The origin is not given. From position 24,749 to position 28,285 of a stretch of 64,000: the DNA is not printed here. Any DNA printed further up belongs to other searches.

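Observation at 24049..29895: Five-gene minus-strand cluster of entirely unknown function built around a 1078-aa coiled-coil lipoprotein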

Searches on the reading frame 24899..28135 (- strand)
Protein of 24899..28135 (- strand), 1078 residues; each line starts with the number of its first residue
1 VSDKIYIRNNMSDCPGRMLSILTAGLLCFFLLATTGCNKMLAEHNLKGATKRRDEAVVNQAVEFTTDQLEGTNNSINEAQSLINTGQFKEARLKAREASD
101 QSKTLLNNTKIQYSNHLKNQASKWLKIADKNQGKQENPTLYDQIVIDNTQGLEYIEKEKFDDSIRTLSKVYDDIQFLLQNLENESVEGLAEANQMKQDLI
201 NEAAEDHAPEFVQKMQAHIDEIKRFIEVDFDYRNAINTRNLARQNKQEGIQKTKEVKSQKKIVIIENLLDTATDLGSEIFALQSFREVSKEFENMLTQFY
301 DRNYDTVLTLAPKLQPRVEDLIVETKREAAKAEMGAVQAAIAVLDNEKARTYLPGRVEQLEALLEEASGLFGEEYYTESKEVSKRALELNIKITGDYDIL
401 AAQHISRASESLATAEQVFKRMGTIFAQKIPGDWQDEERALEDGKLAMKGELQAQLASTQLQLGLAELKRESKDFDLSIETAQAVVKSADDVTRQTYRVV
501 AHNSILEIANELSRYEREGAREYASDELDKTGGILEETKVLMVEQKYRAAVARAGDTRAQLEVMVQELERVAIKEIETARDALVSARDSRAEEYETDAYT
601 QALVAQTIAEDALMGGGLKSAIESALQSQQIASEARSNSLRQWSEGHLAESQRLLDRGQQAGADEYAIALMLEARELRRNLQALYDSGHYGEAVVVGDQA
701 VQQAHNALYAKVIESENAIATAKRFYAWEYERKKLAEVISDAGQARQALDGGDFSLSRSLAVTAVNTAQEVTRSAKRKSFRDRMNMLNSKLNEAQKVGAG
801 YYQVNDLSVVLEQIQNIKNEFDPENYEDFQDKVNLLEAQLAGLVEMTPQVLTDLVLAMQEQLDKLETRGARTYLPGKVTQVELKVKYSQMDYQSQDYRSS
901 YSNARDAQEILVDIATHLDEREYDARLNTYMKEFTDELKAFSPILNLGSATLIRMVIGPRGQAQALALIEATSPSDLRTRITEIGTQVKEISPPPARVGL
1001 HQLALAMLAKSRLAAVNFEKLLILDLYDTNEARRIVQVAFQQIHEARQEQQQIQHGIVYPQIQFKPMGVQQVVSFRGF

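Call 4: search_protein_families(library=pfam, proteins=[window:24899-28135:-], max_evalue=1)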
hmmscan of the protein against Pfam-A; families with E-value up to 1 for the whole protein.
window:24899-28135:- (1078 aa): 2 families
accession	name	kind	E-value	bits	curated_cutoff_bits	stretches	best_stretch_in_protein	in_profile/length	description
PF07719.23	TPR_2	-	0.0068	16.9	27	0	77-98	6-27/34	Tetratricopeptide repeat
PF08649.15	DASH_Dad1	-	0.071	13.7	31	0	781-807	21-47/55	DASH complex subunit Dad1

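Call 5: search_protein_families(library=ncbifam, proteins=[window:24899-28135:-], max_evalue=1)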
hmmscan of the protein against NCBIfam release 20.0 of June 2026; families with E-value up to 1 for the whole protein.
window:24899-28135:- (1078 aa): 0 families

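Call 9: find_encoding_contigs(protein=window:24899-28135:-, flank=10000, max_places=6)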
Protein window:24899-28135:- (1078 aa): 1 contig read that carries it; 1 place shown.
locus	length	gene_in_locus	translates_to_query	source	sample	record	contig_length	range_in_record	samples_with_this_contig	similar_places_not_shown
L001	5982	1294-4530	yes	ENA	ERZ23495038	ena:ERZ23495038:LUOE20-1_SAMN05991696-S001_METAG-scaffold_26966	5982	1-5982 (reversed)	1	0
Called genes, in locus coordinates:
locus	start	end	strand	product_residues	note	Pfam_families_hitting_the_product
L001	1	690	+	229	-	?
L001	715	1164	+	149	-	-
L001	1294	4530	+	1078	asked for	-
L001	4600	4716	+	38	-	-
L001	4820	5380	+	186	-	-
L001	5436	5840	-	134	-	-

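Call 10: find_homologous_proteins(query=window:24899-28135:-)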
Query window:24899-28135:- (1078 aa): 26 proteins with E <= 0.001 among 8000 candidates.
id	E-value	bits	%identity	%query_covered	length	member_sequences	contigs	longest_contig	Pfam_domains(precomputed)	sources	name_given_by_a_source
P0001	0.0e+0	2265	100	98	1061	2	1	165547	-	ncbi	-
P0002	0.0e+0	1855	81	100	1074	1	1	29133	-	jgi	jgi:hypothetical protein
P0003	0.0e+0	1054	50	97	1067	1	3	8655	-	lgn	-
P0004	0.0e+0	1053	49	98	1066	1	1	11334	-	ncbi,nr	ncbi:MAG: hypothetical protein M1457_11520 [bacterium]|nr:hypothetical protein [bacterium]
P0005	0.0e+0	1046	50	97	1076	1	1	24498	-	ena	-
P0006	0.0e+0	1018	49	97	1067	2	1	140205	-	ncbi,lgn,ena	-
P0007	8.1e-296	1002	48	98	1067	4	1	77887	-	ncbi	-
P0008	4.1e-295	1000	47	99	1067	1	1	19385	-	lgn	-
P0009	3.2e-287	974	46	98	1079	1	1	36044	-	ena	-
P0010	2.3e-286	971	46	98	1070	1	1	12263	-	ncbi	-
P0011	2.2e-284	964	47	98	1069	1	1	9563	-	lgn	-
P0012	2.7e-284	964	46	99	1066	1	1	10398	-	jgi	jgi:hypothetical protein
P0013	3.4e-283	960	47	97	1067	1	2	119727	-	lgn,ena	-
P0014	9.6e-282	956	47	97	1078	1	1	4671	-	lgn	-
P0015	7.4e-280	949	47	97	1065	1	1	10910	-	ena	-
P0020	9.6e-259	879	44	96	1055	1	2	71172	-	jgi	jgi:HEPN domain-containing protein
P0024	2.6e-240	818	42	96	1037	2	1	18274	-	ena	-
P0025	1.8e-232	793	41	97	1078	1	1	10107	-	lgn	-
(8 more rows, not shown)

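Call 11: find_encoding_contigs(protein=P0006, flank=10000, max_places=2)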
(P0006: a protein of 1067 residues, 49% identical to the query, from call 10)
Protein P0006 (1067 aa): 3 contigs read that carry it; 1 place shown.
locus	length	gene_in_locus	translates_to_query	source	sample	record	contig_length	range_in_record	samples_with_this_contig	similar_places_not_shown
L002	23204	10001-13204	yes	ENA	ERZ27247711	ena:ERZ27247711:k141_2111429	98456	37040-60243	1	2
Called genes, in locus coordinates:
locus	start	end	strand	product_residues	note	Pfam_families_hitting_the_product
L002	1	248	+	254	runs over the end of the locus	PF00535:Glycos_transf_2, PF13641:Glyco_tranf_2_3, PF13632:Glyco_trans_2_3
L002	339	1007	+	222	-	PF00588:SpoU_methylase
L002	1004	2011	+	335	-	PF13641:Glyco_tranf_2_3, PF00535:Glycos_transf_2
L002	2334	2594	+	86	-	-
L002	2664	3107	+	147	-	-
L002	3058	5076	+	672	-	PF01326:PPDK_N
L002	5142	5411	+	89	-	PF00932:LTD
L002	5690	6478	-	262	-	PF10502:Peptidase_S26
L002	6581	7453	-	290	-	PF10502:Peptidase_S26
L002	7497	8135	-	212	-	-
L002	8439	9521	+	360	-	-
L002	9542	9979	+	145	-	-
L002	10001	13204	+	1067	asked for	-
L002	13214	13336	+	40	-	-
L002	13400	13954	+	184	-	-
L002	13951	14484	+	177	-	-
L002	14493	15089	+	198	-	PF00753:Lactamase_B, PF23023:Anti-Pycsar_Apyc1 (weak)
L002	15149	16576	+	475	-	PF03364:Polyketide_cyc (weak), PF01370:Epimerase, PF08338:DUF1731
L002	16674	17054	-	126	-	PF07929:PRiA4_ORF3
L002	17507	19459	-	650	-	PF02518:HATPase_c (weak), PF13589:HATPase_c_3, PF00183:HSP90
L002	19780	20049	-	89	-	-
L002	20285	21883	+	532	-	-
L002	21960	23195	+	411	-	PF01070:FMN_dh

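Call 12: find_encoding_contigs(protein=P0020, flank=10000, max_places=2)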
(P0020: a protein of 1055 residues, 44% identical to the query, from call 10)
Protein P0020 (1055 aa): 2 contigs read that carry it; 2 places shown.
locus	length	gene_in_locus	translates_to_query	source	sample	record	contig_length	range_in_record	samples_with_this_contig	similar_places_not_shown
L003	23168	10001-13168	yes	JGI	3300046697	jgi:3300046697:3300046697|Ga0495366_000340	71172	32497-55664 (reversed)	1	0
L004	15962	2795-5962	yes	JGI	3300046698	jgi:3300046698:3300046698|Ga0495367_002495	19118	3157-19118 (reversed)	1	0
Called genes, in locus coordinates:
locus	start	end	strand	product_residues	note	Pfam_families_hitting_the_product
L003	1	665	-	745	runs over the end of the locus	-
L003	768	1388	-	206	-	-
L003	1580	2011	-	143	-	PF07030:Phage_Mu_Gp36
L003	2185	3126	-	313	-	-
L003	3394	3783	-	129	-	-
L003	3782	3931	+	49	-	-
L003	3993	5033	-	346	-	-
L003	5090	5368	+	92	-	-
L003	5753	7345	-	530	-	PF06074:Portal_Mu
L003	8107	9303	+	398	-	-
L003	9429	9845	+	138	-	-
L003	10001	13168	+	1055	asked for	-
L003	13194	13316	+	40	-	-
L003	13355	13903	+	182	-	-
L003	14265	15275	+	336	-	PF00348:polyprenyl_synt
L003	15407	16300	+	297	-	-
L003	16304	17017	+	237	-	PF07505:DUF5131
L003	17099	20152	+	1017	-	PF00005:ABC_tran (faint), PF02463:SMC_N (faint), PF03193:RsgA_GTPase (faint), PF13191:AAA_16 (faint), PF13304:AAA_21 (faint), PF13555:AAA_29 (faint), PF17760:UvrA_inter, PF17755:UvrA_DNA-bind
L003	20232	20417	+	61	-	-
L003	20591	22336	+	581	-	PF03023:MurJ, PF13440:Polysacc_synt_3 (weak)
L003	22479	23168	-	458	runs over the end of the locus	PF01979:Amidohydro_1, PF07969:Amidohydro_3 (faint)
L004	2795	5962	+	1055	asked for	-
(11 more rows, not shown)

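Call 13: find_encoding_contigs(protein=P0024, flank=10000, max_places=2)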
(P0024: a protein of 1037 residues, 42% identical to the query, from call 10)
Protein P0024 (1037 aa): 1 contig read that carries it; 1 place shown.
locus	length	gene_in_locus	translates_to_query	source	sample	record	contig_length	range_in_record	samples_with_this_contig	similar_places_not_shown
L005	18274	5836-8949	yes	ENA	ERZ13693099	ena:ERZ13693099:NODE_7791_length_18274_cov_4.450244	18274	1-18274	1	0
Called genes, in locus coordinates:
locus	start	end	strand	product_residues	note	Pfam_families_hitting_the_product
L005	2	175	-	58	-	?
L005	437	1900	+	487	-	PF00158:Sigma54_activat (faint), PF07728:AAA_5 (faint)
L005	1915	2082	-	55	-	-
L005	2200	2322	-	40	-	-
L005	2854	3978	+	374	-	PF27098:Rv0959_3rd, PF13519:VWA_2 (weak)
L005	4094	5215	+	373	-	-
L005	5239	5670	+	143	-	-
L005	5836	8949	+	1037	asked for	-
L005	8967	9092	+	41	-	-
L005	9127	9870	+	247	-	PF05154:TM2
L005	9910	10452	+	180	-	-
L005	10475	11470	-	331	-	PF00248:Aldo_ket_red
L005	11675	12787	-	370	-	-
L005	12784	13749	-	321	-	-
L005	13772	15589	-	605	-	-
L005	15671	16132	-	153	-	-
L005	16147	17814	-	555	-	-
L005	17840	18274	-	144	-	?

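Call 15: find_related_loci(query=A1, collection=genome_contigs, flank=8000)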
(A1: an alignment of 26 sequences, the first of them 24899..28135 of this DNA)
Query A1 (1078 aa) in genome_contigs; peptide patterns used: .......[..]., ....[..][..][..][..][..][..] (x = any residue, [..] = any of these).
64 stretches matched a pattern; 8 encode a relative of the query (tblastn E <= 1e-3); 7 distinct loci.
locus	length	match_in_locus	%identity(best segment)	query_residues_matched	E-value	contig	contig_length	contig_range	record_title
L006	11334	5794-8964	49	17-1076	0e+0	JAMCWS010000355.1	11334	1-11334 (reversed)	MAG: bacterium isolate FK_Sedi_B_Bin.51 NODE_23402_length_11334_cov_1.87499, whole genome shotgun sequence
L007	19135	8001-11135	49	34-1078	0e+0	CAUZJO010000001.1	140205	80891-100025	MAG: Candidatus Sumerlaeia bacterium isolate CB27_Tmax.35 genome assembly, contig: Ga0310121_10000020, whole genome shot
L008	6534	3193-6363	48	22-1078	0e+0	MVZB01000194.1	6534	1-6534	MAG: candidate division BRC1 bacterium ADurb.BinA292 BWZ08_contig000194, whole genome shotgun sequence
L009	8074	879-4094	40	14-1076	0e+0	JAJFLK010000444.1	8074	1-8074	MAG: Candidatus Sumerlaeota bacterium isolate OFTM353 OFTM353_443, whole genome shotgun sequence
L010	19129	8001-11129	42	36-1077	0e+0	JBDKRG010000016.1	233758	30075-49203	MAG: Candidatus Sumerlaeia bacterium isolate 5_bin.191 c_000000522738, whole genome shotgun sequence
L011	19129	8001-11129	42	32-1072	0e+0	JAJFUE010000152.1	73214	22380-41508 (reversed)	MAG: bacterium isolate bin.378 k141_195075, whole genome shotgun sequence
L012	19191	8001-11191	41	10-1076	0e+0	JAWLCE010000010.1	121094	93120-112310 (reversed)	MAG: Sumerlaeia bacterium isolate 15dZY3.bin.32 NODE_314_length_121094_cov_6.250994, whole genome shotgun sequence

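Call 16: search_solved_structures(query=A1, max_evalue=1)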
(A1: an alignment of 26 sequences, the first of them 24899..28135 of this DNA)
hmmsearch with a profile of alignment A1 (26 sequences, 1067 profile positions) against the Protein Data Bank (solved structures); distinct sequences matched with E-value up to 1: 6.
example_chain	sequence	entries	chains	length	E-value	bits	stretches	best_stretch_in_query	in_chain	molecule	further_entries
9yoj_B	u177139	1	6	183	0.024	15.5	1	782-875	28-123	Hemagglutinin HA2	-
4n5k_B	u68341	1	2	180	0.15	12.8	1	782-875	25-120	Hemagglutinin HA2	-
4n5j_B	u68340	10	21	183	0.16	12.8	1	782-875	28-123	Hemagglutinin HA2 | Hemagglutinin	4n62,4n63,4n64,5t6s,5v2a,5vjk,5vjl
8t1g_B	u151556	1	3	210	0.26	12.1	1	782-875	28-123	Hemagglutinin HA2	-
6d7c_B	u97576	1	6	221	0.29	11.9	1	782-875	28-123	Hemagglutinin HA2 chain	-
4fm3_A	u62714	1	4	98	0.3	11.9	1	564-649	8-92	uncharacterized hypothetical protein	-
